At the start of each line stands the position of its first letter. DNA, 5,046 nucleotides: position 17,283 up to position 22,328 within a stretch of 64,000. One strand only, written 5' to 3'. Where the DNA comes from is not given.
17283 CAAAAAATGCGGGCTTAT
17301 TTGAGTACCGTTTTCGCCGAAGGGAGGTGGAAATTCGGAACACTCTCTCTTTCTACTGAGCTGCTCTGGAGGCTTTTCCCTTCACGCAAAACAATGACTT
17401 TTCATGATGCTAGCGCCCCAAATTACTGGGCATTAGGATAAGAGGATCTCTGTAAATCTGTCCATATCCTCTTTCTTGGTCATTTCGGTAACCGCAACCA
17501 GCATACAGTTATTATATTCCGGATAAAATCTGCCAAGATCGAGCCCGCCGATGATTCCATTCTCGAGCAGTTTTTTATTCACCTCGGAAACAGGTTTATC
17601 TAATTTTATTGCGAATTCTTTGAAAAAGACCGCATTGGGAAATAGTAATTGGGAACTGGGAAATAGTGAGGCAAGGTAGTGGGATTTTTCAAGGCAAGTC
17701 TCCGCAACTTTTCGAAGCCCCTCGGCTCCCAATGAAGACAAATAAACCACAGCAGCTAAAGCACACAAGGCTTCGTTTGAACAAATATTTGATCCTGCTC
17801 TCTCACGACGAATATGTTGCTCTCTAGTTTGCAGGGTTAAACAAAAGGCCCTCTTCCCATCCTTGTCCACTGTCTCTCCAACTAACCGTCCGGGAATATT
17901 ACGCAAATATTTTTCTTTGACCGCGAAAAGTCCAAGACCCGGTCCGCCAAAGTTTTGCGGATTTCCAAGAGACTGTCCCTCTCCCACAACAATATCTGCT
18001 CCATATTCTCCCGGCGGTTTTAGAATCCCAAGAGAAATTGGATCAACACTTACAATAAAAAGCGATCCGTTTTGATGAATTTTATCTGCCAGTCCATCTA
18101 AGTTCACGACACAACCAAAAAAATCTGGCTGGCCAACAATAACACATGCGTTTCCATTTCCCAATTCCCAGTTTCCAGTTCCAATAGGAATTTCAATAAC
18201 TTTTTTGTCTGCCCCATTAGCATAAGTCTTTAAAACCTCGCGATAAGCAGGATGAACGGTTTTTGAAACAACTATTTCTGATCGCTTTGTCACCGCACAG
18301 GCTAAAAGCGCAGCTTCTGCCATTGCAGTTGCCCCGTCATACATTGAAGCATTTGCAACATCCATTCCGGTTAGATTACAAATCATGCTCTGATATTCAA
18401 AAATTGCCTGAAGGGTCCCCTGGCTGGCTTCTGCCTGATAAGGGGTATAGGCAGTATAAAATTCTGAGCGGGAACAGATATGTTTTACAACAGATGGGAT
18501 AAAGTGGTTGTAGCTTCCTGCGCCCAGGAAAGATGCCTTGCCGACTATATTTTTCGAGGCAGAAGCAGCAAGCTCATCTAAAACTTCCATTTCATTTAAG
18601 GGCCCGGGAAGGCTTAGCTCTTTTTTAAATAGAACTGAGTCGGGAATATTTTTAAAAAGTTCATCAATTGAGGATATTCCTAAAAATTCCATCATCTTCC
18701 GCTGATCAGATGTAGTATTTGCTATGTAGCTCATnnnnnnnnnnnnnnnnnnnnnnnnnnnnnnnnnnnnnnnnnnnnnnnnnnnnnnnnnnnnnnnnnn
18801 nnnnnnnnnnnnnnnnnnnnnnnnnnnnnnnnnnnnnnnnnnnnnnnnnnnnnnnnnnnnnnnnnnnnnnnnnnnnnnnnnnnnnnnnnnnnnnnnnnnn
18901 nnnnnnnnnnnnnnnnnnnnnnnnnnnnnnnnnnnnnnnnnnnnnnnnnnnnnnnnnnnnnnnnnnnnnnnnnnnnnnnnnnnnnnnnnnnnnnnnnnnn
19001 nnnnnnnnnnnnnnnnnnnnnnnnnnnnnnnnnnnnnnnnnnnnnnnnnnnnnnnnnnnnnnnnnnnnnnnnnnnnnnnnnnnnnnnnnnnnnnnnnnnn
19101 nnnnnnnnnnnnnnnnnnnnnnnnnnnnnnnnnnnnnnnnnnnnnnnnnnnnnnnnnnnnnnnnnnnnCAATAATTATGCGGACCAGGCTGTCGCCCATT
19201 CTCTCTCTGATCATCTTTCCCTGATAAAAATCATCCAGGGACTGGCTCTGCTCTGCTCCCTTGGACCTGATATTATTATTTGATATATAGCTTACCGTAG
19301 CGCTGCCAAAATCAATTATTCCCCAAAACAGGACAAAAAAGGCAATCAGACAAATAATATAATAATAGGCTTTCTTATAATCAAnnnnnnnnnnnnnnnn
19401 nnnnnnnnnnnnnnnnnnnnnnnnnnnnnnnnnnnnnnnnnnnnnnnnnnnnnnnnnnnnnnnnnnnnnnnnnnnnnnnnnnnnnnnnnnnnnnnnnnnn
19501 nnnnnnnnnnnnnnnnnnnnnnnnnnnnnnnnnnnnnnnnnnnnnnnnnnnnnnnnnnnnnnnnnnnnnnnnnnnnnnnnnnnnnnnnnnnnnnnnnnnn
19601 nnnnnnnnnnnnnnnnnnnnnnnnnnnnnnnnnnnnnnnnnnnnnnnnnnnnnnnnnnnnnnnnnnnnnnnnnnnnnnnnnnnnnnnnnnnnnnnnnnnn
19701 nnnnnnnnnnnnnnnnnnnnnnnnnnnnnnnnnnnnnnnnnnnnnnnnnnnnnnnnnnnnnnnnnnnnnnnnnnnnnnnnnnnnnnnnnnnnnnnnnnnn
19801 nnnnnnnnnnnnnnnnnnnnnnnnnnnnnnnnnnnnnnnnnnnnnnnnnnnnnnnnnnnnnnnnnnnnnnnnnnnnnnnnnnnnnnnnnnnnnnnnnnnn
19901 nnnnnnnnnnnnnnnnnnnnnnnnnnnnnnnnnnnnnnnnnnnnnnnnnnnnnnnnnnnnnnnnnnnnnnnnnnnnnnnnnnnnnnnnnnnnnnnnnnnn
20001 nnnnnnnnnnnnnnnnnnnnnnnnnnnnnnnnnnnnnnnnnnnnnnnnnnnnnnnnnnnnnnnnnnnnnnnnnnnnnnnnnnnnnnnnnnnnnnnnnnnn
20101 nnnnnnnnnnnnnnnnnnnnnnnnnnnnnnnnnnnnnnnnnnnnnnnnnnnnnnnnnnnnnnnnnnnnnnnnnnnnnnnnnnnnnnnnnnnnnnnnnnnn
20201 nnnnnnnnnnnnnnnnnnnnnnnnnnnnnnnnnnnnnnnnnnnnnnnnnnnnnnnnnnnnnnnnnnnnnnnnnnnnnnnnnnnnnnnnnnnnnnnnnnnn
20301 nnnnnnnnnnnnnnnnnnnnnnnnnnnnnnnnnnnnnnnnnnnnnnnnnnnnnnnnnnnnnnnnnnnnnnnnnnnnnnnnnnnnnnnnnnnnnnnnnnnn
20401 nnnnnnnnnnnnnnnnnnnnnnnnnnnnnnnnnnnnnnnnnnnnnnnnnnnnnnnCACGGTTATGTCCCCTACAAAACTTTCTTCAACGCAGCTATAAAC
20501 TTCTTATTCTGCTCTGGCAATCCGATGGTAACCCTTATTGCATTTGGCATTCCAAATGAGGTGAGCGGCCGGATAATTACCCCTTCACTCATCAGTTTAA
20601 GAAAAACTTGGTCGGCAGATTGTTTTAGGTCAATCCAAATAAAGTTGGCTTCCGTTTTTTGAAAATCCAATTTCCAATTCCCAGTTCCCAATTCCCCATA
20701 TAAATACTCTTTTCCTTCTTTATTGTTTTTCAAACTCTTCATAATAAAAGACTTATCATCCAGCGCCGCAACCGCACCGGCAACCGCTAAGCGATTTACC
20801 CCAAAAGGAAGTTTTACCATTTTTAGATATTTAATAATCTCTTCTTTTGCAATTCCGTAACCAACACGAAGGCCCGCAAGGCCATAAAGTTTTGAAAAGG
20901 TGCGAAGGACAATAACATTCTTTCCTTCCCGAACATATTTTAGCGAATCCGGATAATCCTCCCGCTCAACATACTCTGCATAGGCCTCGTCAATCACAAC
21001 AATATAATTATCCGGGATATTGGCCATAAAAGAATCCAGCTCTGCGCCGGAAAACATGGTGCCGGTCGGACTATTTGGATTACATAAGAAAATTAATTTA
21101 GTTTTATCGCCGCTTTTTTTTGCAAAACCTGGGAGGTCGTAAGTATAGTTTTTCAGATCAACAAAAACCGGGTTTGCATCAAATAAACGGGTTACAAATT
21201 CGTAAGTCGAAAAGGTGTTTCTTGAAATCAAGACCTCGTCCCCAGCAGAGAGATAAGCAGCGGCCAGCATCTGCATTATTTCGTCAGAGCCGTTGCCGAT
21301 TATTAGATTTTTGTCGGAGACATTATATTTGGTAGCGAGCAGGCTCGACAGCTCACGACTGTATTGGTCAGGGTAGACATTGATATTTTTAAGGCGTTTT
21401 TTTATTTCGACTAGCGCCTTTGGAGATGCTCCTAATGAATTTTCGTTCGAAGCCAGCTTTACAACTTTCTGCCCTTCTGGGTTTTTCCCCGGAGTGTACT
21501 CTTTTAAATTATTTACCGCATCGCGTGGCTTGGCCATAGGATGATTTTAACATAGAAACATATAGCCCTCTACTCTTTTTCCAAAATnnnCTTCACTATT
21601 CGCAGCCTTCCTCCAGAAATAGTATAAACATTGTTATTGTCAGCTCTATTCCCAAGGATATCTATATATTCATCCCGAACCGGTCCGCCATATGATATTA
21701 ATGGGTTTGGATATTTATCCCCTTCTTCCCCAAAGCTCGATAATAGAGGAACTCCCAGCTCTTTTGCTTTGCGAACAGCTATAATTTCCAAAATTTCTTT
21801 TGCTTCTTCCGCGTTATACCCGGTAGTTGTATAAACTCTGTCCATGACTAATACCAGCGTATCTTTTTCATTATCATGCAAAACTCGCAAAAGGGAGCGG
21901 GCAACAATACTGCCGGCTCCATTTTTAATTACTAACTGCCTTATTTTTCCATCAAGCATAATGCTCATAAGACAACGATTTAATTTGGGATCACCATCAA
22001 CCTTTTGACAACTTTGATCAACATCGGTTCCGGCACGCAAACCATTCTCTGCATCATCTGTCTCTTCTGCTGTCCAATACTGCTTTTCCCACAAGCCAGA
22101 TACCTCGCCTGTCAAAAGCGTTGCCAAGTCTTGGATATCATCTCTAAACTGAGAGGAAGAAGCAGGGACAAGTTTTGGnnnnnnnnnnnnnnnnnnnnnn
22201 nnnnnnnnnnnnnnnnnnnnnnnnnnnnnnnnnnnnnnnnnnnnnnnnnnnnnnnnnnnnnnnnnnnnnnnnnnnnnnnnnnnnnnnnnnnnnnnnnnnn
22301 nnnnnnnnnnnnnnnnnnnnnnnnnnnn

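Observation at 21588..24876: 1075-aa protein built from about nine tandem ~32-aa repeats plus a C-terminal domain with Cys/His/Asp residues in papain-like order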

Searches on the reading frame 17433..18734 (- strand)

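Call 73: search_protein_families(library=pfam, proteins=[window:17433-18734:-], max_evalue=0.00001)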
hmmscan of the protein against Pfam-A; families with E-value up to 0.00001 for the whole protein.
window:17433-18734:- (433 aa): 1 family
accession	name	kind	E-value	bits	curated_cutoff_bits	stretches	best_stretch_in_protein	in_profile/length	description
PF02347.22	GDC-P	-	1.2e-139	466.4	26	1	2-430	2-428/429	Glycine cleavage system P-protein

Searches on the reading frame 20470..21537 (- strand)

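Call 3: search_protein_families(library=pfam, proteins=[window:20470-21537:-], max_evalue=0.1)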
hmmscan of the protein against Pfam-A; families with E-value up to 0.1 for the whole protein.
window:20470-21537:- (355 aa): 5 families
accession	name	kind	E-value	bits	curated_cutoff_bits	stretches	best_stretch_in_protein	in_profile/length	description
PF00155.27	Aminotran_1_2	-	6e-54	184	19.7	1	24-350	2-360/361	Aminotransferase class I and II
PF01041.23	DegT_DnrJ_EryC1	-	6.7e-05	22.7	19.8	1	74-134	39-99/360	DegT/DnrJ/EryC1/StrS aminotransferase family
PF04864.19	Alliinase_C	-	7.5e-05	22.2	22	1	72-242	63-219/363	Allinase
PF01276.26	OKR_DC_1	-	0.0047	16.2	27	1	68-137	75-144/417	Orn/Lys/Arg decarboxylase, major domain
PF01053.26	Cys_Met_Meta_PP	-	0.016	14.2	27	1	91-169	83-161/381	Cys/Met metabolism PLP-dependent enzyme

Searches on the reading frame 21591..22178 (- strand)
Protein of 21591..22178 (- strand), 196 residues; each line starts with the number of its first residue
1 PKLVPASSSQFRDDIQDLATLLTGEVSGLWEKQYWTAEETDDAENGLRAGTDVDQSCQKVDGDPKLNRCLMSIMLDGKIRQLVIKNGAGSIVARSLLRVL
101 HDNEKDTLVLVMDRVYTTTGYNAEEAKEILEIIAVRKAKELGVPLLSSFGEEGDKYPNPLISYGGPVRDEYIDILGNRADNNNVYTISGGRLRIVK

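Call 21: find_homologous_proteins(query=A2, max_evalue=0.01)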
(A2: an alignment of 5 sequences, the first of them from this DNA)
Query A2 (5 sequences) (187 aa, profile of the alignment): 42 proteins with E <= 0.01 among 5888 candidates.
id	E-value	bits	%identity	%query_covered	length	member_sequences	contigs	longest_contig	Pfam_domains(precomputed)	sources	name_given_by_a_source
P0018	3.1e-61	224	34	88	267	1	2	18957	-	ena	-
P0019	6.5e-60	220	37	70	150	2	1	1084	-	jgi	-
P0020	1.4e-58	216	44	75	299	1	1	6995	-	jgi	-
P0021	7.5e-57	210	36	98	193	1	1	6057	-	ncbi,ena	-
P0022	6.9e-56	207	42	74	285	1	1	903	-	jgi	-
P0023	9.7e-53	197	39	93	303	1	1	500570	-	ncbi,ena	-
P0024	1.7e-51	193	35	97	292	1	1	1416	-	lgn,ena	-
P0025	7.1e-51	191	38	87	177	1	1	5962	-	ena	-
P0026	9.4e-51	190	40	74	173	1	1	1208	-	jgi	-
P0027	4.7e-50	188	35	74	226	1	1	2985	-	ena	-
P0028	1.2e-49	187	34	88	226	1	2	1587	-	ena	-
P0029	1.2e-49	186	39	77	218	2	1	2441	-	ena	-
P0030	3.5e-49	185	30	98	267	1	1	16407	-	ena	-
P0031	5.3e-49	184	33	77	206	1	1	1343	-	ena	-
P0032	1.6e-48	183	37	89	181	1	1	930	-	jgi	jgi:hypothetical protein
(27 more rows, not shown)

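Call 35: find_related_loci(query=A2, collection=genome_contigs, flank=6000)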
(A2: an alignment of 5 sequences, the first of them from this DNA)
Query A2 (187 aa) in genome_contigs; peptide patterns used: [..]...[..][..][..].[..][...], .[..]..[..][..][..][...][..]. (x = any residue, [..] = any of these).
59 stretches matched a pattern; 41 encode a relative of the query (tblastn E <= 1e-3); 39 distinct loci.
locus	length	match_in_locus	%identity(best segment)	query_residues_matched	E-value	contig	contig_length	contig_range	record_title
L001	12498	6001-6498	38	8-187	7e-31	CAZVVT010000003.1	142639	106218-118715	MAG TPA_asm: uncultured bacterium isolate SRP287051_co1_112 genome assembly, contig: NODE_256_length_142639_cov_10.80885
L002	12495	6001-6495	38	6-167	3e-27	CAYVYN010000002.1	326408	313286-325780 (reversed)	MAG TPA_asm: uncultured bacterium isolate SRP286056_co2_373 genome assembly, contig: NODE_14_length_326408_cov_16.083474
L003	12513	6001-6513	33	1-183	4e-27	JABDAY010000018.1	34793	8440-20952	MAG: Chlamydiae bacterium isolate BWOrgControl_Nextera58_MAG3 3300020671.a:Ga0206850_10077, whole genome shotgun sequenc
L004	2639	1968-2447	39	16-169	9e-27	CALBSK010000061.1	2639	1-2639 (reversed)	MAG TPA_asm: uncultured Alphaproteobacteria bacterium isolate SRR6231180_bin.20_CONCOCT_v1.1_MAG genome assembly, contig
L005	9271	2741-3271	35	2-180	1e-26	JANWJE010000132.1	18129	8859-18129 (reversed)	MAG: Parachlamydiaceae bacterium isolate CRAIB_MAG59 c_000000115041, whole genome shotgun sequence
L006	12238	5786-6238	39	27-183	2e-26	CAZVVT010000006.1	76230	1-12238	MAG TPA_asm: uncultured bacterium isolate SRP287051_co1_112 genome assembly, contig: NODE_711_length_76230_cov_9.864785,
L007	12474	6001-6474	39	5-178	2e-26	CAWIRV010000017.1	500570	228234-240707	MAG: uncultured Parachlamydiaceae bacterium isolate MFD09206.bin.1.237 genome assembly, contig: contig_9755, whole genom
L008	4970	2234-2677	40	28-183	3e-25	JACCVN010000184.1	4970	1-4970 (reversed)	MAG: Parachlamydiaceae bacterium isolate MGR_bin127 SD2897-2912_k127_8451057, whole genome shotgun sequence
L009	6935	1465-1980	37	1-178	6e-25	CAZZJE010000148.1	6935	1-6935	MAG TPA_asm: uncultured bacterium isolate SRP287051_co2_149 genome assembly, contig: NODE_16961_length_6935_cov_5.902035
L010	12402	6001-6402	40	26-158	8e-25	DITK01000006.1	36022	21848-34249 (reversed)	MAG TPA_asm: Francisellaceae bacterium UBA6186 UBA6186_contig_198351, whole genome shotgun sequence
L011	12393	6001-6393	41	30-167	2e-24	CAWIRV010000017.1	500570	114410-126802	MAG: uncultured Parachlamydiaceae bacterium isolate MFD09206.bin.1.237 genome assembly, contig: contig_9755, whole genom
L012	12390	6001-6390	42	30-166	2e-24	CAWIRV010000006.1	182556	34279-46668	MAG: uncultured Parachlamydiaceae bacterium isolate MFD09206.bin.1.237 genome assembly, contig: contig_39399, whole geno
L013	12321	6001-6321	41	30-138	9e-24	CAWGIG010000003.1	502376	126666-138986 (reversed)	MAG: Waddliaceae bacterium isolate MFD09671.bin.1.120 genome assembly, contig: contig_52805, whole genome shotgun sequen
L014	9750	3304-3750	38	30-182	9e-24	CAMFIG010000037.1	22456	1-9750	MAG: uncultured Chlamydiae bacterium isolate SRR9109408_bin.1_metaWRAP_v1.3_MAG genome assembly, contig: ERZ12289981.750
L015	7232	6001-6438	36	31-183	2e-23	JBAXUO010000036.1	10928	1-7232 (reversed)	MAG: Chlamydiota bacterium isolate ELA663 MAG663_36, whole genome shotgun sequence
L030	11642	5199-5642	34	3-139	4e-17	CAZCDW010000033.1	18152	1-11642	MAG TPA_asm: uncultured Bifidobacterium sp. isolate SRP278252_co1_476 genome assembly, contig: NODE_5247_length_18152_co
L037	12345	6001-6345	31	32-139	8e-11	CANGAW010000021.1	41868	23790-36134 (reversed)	MAG: Burkholderiales bacterium isolate Jr-25may17-4 genome assembly, contig: Jr-25may17-C804, whole genome shotgun seque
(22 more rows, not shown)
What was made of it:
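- On Secreted effector of a host-associated bacterium: Relatives are mostly Chlamydiota (call 35).
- Tried and rejected: The 5-sequence alignment worked (call 35).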

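Call 54: search_solved_structures(query=A5, max_evalue=10)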
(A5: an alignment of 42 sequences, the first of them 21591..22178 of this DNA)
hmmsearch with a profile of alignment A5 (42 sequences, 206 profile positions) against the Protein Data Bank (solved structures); distinct sequences matched with E-value up to 10: 2.
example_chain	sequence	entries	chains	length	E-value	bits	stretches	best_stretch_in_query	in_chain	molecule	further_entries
1fx3_A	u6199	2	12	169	0.076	15.6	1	114-202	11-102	PROTEIN-EXPORT PROTEIN SECB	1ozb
4v8p_BX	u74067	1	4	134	1.2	11.7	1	118-160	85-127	60S RIBOSOMAL PROTEIN L32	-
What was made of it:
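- On GNAT superfamily (acyl-CoA N-acyltransferase fold): A profile search of PDB sequences found no GNAT (call 54).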

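Call 70: search_protein_families(library=pfam, alignment_id=A5, max_evalue=10)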
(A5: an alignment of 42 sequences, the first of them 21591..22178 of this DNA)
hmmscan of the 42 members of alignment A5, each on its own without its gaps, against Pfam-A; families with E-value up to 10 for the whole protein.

A. member 1, window:21591-22178:- (196 aa): 0 families

B. families by the number of members that match (of 42 scanned): 12 families
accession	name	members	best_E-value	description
PF09390.16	DUF1999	2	0.07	Protein of unknown function (DUF1999)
PF11760.13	CbiG_N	1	0.00047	Cobalamin synthesis G N-terminal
PF03395.19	Pox_P4A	1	0.041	Poxvirus P4A protein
PF23057.1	RBD_ZCCHC3_1st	1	0.051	ZCCHC3, first RNA-binding domain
PF06366.19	FlhE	1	0.068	Flagellar protein FlhE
PF12766.13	Pyridox_oxase_2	1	0.079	Pyridoxamine 5'-phosphate oxidase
PF08362.16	TetR_C_3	1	0.085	YcdC-like protein, C-terminal region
PF22396.1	DUF6976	1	0.092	Family of unknown function (DUF6976)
PF07470.19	Glyco_hydro_88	1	0.11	Glycosyl Hydrolase Family 88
PF15539.11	CAF1-p150_C2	1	0.12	CAF1 complex subunit p150, region binding to CAF1-p60 at C-term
PF06245.16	DUF1015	1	0.23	Protein of unknown function (DUF1015)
PF25473.1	MXRA7_helical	1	0.48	MXRA7 helical domain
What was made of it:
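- On GNAT superfamily (acyl-CoA N-acyltransferase fold): Among 42 C-terminal domains, only 2 weak DUF1999 hits at E = 0.07 (call 70).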

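Call 101: search_protein_families(library=pfam, proteins=[L037:45-1787:+, L037:6563-7411:+, L037:7437-8366:-, L037:8379-9407:+, L037:9413-10645:+, L030:631-1653:-, L030:6336-7169:+, L030:7243-8133:-, L030:8148-9176:+, L030:9258-10472:+], max_evalue=0.00001)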
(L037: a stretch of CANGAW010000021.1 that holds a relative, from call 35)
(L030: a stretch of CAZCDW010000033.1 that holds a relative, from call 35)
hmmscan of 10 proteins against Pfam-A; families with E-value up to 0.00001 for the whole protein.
L037:45-1787:+ (580 aa): 2 families
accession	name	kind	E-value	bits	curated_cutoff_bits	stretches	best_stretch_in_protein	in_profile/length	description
PF00183.23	HSP90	-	1.6e-133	446.8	24.4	1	160-574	66-486/518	Hsp90 protein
PF13589.12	HATPase_c_3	-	3.6e-10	40.4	25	1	9-115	23-122/137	Histidine kinase-, DNA gyrase B-, and HSP90-like ATPase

L037:6563-7411:+ (282 aa): 1 family
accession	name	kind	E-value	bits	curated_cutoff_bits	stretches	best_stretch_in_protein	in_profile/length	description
PF01564.23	Spermine_synth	-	9.4e-08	32.3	22.9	1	95-205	19-130/186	Spermine/spermidine synthase domain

L037:7437-8366:- (309 aa): 1 family
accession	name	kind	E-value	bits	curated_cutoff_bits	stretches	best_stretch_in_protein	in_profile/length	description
PF01370.27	Epimerase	-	7.4e-06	26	20.9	0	93-207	95-225/240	NAD dependent epimerase/dehydratase family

L037:8379-9407:+ (342 aa): 3 families
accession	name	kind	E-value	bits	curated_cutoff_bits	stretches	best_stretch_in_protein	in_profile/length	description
PF00175.26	NAD_binding_1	-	8.7e-23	81.5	22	1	209-314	1-108/109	Oxidoreductase NAD-binding domain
PF00111.32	Fer2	-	1.4e-16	60.7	21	1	7-82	3-77/77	2Fe-2S iron-sulfur cluster binding domain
PF00970.30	FAD_binding_6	-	4.5e-16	59.5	21.1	1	105-197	2-97/99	Oxidoreductase FAD-binding domain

L037:9413-10645:+ (410 aa): 1 family
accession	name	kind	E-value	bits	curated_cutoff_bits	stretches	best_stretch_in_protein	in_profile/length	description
PF00202.27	Aminotran_3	-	3.8e-102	342.4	30.5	1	26-403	9-403/403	Aminotransferase class-III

L030:631-1653:- (340 aa): 0 families

L030:6336-7169:+ (277 aa): 2 families
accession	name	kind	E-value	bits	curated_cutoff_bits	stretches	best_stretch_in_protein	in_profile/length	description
PF01564.23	Spermine_synth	-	1.3e-09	38.3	22.9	1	74-208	5-139/186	Spermine/spermidine synthase domain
PF13649.12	Methyltransf_25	-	2.4e-06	28.6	27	1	90-193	1-97/97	Methyltransferase domain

L030:7243-8133:- (296 aa): 1 family
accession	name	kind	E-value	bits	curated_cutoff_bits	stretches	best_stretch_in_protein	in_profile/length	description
PF04321.23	RmlD_sub_bind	-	4.9e-08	32.8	27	1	102-255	94-241/287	RmlD substrate binding domain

L030:8148-9176:+ (342 aa): 3 families
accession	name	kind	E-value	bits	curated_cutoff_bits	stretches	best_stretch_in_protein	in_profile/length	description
PF00175.26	NAD_binding_1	-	1.2e-22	81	22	1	209-314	1-108/109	Oxidoreductase NAD-binding domain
PF00111.32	Fer2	-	2.1e-16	60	21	1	6-81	2-76/77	2Fe-2S iron-sulfur cluster binding domain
PF00970.30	FAD_binding_6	-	4.6e-14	53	21.1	1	105-197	2-97/99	Oxidoreductase FAD-binding domain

L030:9258-10472:+ (404 aa): 1 family
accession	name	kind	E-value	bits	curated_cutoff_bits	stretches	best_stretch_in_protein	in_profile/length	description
PF00202.27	Aminotran_3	-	1.3e-105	353.9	30.5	1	23-399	10-403/403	Aminotransferase class-III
